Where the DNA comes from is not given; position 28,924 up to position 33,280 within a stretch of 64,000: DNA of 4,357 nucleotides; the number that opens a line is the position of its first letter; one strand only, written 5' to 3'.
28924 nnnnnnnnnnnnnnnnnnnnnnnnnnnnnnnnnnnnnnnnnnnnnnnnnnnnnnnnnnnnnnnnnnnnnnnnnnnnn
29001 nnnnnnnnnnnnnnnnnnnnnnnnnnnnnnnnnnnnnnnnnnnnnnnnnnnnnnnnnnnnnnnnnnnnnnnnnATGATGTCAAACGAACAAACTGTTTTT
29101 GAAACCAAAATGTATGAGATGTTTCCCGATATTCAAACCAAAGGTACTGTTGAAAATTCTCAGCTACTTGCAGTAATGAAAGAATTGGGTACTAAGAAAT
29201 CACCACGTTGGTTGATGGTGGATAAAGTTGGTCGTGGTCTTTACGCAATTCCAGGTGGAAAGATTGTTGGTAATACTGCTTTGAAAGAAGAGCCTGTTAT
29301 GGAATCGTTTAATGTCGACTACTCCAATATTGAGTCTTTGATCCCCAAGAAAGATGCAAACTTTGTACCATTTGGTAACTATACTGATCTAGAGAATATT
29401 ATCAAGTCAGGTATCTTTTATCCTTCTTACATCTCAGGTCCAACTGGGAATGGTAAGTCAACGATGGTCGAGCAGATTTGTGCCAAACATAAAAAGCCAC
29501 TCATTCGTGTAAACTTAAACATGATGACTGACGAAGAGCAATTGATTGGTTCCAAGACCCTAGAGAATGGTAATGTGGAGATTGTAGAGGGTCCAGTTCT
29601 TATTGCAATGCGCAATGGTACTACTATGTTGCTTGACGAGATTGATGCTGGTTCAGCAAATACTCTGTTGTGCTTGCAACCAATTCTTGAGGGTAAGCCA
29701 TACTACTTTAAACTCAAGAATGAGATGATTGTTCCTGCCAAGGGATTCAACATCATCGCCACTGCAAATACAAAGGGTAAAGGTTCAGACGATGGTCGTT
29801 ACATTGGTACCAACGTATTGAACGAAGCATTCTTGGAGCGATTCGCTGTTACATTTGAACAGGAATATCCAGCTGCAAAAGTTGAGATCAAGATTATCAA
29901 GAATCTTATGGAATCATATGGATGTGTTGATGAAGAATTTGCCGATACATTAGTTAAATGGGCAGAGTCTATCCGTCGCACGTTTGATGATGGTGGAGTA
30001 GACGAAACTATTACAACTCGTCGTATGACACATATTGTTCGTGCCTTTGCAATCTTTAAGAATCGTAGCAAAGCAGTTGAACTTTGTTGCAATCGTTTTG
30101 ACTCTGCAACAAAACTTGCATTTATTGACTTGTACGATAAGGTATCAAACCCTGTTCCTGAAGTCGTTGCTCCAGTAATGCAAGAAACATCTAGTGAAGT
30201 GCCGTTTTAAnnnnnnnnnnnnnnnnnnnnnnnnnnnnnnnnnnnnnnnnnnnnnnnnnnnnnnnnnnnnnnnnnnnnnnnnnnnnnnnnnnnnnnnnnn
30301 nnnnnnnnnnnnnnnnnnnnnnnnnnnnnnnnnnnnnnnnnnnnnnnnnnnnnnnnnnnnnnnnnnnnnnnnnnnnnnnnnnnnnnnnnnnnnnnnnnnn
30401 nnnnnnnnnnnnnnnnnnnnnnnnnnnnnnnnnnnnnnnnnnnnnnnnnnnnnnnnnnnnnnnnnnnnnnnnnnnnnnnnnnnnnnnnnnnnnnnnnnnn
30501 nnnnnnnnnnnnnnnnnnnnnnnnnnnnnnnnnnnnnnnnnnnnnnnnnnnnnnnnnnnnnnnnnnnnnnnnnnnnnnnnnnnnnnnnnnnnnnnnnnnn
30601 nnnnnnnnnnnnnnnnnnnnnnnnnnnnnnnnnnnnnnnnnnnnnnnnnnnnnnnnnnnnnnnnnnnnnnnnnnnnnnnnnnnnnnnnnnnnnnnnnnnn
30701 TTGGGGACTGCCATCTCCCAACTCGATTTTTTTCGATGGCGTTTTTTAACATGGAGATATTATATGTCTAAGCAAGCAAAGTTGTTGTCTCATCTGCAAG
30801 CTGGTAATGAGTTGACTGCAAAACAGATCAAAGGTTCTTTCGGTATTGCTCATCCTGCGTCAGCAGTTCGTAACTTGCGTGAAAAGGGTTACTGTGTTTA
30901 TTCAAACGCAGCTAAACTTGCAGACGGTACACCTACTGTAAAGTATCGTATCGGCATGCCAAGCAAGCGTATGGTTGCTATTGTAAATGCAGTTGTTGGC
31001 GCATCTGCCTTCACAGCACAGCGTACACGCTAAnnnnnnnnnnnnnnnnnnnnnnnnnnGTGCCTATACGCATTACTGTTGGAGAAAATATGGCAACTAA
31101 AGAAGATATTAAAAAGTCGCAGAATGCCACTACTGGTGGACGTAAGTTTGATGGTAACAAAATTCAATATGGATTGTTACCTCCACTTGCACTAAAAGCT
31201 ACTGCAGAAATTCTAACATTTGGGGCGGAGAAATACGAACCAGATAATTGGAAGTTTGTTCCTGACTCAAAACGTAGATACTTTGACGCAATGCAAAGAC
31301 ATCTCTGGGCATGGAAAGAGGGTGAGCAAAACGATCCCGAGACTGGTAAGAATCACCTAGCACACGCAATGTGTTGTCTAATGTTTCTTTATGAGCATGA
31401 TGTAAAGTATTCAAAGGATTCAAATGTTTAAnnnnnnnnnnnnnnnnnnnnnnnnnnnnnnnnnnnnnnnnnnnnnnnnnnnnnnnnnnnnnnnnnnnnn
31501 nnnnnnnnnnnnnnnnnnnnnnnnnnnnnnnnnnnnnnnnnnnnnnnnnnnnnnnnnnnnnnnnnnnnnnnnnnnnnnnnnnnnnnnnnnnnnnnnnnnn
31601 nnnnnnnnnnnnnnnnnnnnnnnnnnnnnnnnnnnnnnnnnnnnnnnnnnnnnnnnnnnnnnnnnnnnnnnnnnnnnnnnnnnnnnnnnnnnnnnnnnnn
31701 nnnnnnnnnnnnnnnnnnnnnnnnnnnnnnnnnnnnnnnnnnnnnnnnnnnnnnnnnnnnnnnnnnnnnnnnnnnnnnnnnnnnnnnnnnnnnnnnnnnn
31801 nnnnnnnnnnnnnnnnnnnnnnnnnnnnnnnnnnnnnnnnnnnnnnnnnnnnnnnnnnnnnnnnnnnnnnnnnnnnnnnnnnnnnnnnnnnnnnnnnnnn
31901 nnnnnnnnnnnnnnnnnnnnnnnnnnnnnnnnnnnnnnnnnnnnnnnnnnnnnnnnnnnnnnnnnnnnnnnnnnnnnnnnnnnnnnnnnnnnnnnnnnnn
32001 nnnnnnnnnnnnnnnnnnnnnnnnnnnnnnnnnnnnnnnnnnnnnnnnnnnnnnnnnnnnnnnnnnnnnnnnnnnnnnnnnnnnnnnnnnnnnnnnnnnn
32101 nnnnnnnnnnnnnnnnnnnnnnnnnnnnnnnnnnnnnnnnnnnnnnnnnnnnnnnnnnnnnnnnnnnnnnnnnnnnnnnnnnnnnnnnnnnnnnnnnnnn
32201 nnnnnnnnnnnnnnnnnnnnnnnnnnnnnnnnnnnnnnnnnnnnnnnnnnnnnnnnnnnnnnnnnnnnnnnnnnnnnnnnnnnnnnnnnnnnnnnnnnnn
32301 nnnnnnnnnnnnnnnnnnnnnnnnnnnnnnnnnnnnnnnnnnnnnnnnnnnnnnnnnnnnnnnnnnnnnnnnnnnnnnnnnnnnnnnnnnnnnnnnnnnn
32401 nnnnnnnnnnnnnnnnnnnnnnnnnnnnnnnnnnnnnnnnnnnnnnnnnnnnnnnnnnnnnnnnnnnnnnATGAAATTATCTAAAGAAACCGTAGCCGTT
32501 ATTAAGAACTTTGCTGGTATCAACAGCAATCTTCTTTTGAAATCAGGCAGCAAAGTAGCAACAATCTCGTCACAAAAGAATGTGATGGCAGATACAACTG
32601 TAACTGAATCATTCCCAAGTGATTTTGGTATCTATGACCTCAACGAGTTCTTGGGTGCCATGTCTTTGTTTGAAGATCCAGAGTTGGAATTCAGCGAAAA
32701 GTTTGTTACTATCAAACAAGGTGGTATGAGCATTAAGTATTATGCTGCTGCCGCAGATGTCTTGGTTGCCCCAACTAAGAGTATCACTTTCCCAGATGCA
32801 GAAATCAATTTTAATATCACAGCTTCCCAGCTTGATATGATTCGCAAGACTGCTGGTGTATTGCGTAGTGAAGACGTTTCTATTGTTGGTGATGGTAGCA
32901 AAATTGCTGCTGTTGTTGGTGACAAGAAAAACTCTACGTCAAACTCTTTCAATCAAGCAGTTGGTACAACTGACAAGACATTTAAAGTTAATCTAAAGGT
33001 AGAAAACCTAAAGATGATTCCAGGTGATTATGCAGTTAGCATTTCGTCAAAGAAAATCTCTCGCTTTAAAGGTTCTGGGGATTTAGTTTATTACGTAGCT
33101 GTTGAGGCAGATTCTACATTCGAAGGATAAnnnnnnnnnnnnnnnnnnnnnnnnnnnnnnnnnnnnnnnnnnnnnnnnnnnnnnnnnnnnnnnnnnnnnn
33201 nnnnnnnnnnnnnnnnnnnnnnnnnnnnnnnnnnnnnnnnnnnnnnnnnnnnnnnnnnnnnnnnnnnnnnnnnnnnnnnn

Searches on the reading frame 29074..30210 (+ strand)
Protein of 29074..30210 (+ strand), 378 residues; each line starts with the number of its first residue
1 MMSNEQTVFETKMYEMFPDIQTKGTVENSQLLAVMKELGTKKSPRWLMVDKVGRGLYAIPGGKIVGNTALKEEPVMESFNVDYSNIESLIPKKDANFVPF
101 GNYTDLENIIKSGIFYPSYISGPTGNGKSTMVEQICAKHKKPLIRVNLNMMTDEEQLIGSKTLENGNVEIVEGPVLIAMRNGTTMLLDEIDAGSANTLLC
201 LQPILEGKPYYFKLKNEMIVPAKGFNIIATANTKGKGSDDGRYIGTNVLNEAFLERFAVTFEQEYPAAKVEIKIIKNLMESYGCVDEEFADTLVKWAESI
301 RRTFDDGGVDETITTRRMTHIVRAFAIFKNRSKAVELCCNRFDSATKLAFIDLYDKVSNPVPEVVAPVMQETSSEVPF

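Call 8: search_protein_families(library=pfam, proteins=[window:29074-30210:+], max_evalue=0.01)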
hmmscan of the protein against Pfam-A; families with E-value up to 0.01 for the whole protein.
window:29074-30210:+ (378 aa): 5 families
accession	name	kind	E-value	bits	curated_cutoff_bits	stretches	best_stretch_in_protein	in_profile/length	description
PF07728.20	AAA_5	-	6.1e-18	65.6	22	1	120-256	4-138/139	AAA domain (dynein-related subfamily)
PF00004.35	AAA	-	8.1e-05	23.5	21.2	1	119-194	2-70/131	ATPase family associated with various cellular activities (AAA)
PF08406.16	CbbQ_C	-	0.00034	21.2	20.6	1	282-338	8-63/85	CbbQ/NirQ/NorQ C-terminal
PF13173.12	AAA_14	-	0.00046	20.6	27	1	119-191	6-72/129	AAA domain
PF12967.12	DUF3855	-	0.0069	16.8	27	0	63-116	42-95/158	Domain of Unknown Function with PDB structure (DUF3855)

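Call 9: search_protein_families(library=phrogs, proteins=[window:29074-30210:+], max_evalue=0.001)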
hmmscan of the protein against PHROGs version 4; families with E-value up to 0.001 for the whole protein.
window:29074-30210:+ (378 aa): 6 families
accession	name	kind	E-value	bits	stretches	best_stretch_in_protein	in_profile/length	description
phrog_249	-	moron, auxiliary metabolic gene and host takeover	8.9e-104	348.8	1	59-360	80-358/380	porphyrin biosynthesis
phrog_16448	-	other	7.6e-27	94.9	1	122-358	456-660/680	ATPase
phrog_168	-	DNA, RNA and nucleotide metabolism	1.6e-10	42.2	1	86-358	20-268/314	clamp loader of DNA polymerase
phrog_5424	-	other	1.9e-09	37.7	1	120-330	285-493/527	ATPase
phrog_7485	-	unknown function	0.00041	20.4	1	120-171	232-283/430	-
phrog_3757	-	unknown function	0.00066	20.2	0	120-153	131-164/367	-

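Call 10: search_dna_similar(query=window:29074-30210:+, collection=phages, mode=protein, max_rows=30)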
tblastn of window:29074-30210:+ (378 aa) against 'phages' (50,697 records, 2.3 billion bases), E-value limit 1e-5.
Records with a match: 849; places in all: 849; records where one place covers at least 80% of the query: 158.
Best place of each record, by identity: <60% 849.
By first word of the organism name: Synechococcus 365; Staphylococcus 237; Listeria 68; Cyanophage 61; Prochlorococcus 24; Rhizobium 13; Vibrio 13; Gordonia 13; Marine 6; Pseudomonas 6; and 20 more.
By host as written in the record: - 219; Synechococcus 107; Staphylococcus aureus 86; Listeria monocytogenes 46; Synechococcus sp. 38; Synechococcus sp. WH7803 28; Synechococcus sp. WH8102 20; Staphylococcus sp. 17; and 135 more.
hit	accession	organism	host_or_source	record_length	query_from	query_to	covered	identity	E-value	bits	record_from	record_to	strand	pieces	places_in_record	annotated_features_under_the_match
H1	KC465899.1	Pelagibacter phage HTVC008M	Candidatus Pelagibacter ubique HTCC1062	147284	3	361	95%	49.6%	2e-106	348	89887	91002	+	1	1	cobalt chelatase subunit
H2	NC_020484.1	Pelagibacter phage HTVC008M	Candidatus Pelagibacter ubique HTCC1062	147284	3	361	95%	49.6%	2e-106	348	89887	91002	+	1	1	porphyrin biosynthesis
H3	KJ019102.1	Synechococcus phage ACG-2014f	-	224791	25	361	89%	51.0%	6e-102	336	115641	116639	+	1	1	porphyrin biosynthetic protein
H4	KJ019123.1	Synechococcus phage ACG-2014f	-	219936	32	361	87%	52.1%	1e-102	338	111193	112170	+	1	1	porphyrin biosynthetic protein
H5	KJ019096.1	Synechococcus phage ACG-2014f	-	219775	32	361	87%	52.1%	1e-102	338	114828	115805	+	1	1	porphyrin biosynthetic protein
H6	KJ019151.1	Synechococcus phage ACG-2014f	-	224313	32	361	87%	52.1%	1e-102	338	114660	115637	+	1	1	porphyrin biosynthetic protein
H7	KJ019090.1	Synechococcus phage ACG-2014f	-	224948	32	361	87%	52.1%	1e-102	338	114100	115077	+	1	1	porphyrin biosynthetic protein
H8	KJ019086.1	Synechococcus phage ACG-2014f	-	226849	32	361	87%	52.1%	1e-102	338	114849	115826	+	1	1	porphyrin biosynthetic protein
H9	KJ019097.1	Synechococcus phage ACG-2014f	-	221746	32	361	87%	52.1%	1e-102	338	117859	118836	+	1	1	porphyrin biosynthetic protein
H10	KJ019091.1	Synechococcus phage ACG-2014f_Syn7803US26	-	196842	32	361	87%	52.1%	1e-102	338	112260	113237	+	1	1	porphyrin biosynthetic protein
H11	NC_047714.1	Synechococcus phage ACG-2014f_Syn7803US26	-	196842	32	361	87%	52.1%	1e-102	338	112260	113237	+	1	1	porphyrin biosynthesis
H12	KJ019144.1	Synechococcus phage ACG-2014f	-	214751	32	361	87%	52.1%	1e-102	338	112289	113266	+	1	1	porphyrin biosynthetic protein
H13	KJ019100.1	Synechococcus phage ACG-2014f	-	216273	32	361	87%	52.1%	1e-102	338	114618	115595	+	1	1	porphyrin biosynthetic protein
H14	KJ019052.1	Synechococcus phage ACG-2014f_Syn7803C7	-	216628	32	361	87%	52.1%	1e-102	338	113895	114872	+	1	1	porphyrin biosynthetic protein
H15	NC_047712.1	Synechococcus phage ACG-2014f_Syn7803C7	-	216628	32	361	87%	52.1%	1e-102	338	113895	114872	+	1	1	porphyrin biosynthesis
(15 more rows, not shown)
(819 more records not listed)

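Call 15: get_annotated_region(hit=H1, flank=6000)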
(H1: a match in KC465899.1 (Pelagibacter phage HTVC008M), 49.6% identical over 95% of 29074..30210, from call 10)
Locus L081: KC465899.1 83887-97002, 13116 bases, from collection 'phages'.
description: Pelagibacter phage HTVC008M, complete genome.
organism: Pelagibacter phage HTVC008M (NCBI taxid 1283076)
taxonomy: Viruses; Duplodnaviria; Heunggongvirae; Uroviricota; Caudoviricetes; Kyanoviridae
host: Candidatus Pelagibacter ubique HTCC1062; source: -; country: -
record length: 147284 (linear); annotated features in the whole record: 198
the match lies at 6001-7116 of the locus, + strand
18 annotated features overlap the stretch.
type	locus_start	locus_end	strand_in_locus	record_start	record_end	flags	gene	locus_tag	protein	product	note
CDS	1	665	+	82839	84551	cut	-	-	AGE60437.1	recombination endonuclease subunit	-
CDS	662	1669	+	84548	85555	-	-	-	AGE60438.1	hypothetical protein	-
CDS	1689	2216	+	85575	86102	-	-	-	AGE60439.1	hypothetical protein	-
CDS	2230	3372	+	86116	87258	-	-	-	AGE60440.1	hypothetical protein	-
CDS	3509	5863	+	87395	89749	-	-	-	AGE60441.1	peptidase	-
CDS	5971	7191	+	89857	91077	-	-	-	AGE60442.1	cobalt chelatase subunit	CobS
CDS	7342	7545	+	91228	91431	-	-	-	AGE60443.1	30S ribosomal protein S21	-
CDS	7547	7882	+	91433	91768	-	-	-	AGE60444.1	hypothetical protein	-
CDS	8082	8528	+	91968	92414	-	-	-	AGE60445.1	heat shock protein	-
CDS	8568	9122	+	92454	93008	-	-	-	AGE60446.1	putative 2OG-Fe(II) oxygenase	-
CDS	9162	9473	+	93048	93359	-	-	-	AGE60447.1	hypothetical protein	-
CDS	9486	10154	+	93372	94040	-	-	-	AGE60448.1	sliding clamp DNA polymerase accessory protein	-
CDS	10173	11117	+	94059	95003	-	-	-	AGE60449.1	sliding clamp loader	-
CDS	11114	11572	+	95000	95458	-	-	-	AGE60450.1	hypothetical protein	-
CDS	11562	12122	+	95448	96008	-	-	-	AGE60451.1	2OG-Fe(II) oxygenase superfamily protein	-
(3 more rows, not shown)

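Call 45: search_solved_structures(query=window:29074-30210:+, max_evalue=0.001)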
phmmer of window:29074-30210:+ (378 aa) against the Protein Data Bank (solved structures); distinct sequences matched with E-value up to 0.001: 11.
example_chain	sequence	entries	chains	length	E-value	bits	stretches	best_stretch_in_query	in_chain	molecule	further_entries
6or5_A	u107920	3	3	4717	1.5e-38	135.8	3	112-273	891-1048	Midasin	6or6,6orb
6i27_A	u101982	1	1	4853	3e-35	124.9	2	106-274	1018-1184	Midasin,Midasin,Midasin,Midasin,Midasin,Midasin,Midasin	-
6i26_A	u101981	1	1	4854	3e-35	124.9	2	106-274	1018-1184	Midasin,Midasin,Midasin,Midasin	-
6hyp_A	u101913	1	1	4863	3.1e-35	124.9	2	106-274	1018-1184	Midasin,Midasin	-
5jcs_s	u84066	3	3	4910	3.2e-35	124.9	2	106-274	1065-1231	Midasin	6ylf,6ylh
9ujv_A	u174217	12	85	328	1.6e-23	86.3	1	83-364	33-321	Cobaltochelatase subunit CobS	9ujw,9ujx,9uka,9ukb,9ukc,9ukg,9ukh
9udk_A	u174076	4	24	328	4.3e-23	84.9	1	83-364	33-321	Cobaltochelatase subunit CobS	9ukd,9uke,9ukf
5c3c_A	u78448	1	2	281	2.3e-14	56.2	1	116-324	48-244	CbbQ/NirQ/NorQ domain protein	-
6l1q_C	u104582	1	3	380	2.2e-11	46.4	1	117-321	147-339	CbbQ protein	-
9qh4_A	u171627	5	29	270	1.1e-08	37.6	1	116-336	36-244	Protein NorQ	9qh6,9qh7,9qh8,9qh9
9qhd_A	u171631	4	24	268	8.6e-07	31.3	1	117-336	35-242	Nitric oxide reductase NorQ protein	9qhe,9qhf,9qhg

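Call 47: search_protein_families(library=ncbifam, proteins=[window:29074-30210:+], max_evalue=0.01)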
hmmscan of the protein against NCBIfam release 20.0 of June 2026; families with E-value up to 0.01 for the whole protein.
window:29074-30210:+ (378 aa): 2 families
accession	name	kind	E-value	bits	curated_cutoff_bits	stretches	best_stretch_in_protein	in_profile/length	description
TIGR01650.1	PD_CobS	equivalog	2.1e-22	79.7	558.55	1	83-355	33-312/327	cobaltochelatase subunit CobS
TIGR02640.1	gas_vesic_GvpN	equivalog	2.8e-08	33.6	266.8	1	116-306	22-221/262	gas vesicle protein GvpN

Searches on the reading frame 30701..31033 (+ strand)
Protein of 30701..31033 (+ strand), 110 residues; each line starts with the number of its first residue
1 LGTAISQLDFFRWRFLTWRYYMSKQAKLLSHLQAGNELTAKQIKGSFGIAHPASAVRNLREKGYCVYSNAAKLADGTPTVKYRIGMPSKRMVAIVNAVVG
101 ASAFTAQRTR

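Call 8: search_protein_families(library=pfam, proteins=[window:30701-31033:+], max_evalue=0.01)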
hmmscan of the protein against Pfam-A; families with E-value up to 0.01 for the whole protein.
window:30701-31033:+ (110 aa): 1 family
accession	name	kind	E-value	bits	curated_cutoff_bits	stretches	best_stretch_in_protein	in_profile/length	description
PF14090.12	HTH_39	-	1.2e-05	25.5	21.3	1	25-84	3-62/70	Winged helix-turn-helix domain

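Call 9: search_protein_families(library=phrogs, proteins=[window:30701-31033:+], max_evalue=0.001)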
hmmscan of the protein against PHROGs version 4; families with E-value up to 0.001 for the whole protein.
window:30701-31033:+ (110 aa): 2 families
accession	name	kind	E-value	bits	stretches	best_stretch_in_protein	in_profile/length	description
phrog_4973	-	unknown function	2e-11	45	1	10-99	50-145/149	-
phrog_6424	-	unknown function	3.4e-05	24.9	1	23-80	66-124/134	-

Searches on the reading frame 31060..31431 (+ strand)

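Call 69: search_protein_families(library=pfam, proteins=[window:31060-31431:+], max_evalue=0.001)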
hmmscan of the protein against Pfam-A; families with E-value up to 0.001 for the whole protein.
window:31060-31431:+ (123 aa): 1 family
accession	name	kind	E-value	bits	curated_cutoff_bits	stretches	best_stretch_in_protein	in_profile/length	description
PF18909.5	dGTP_diPhyd_N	-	2.3e-34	117.8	27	1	26-116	3-92/99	dATP/dGTP diphosphohydrolase, N-terminal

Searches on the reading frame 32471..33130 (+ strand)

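Call 36: search_protein_families(library=phrogs, proteins=[window:32471-33130:+], max_evalue=0.00001)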
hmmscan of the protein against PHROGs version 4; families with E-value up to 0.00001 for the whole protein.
window:32471-33130:+ (219 aa): 2 families
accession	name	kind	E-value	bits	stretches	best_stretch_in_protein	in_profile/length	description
phrog_223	-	DNA, RNA and nucleotide metabolism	9.5e-73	245.4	1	1-217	1-222/222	DNA polymerase processivity factor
phrog_30679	-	DNA, RNA and nucleotide metabolism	7.7e-21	75.5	1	118-217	3-107/108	DNA polymerase processivity factor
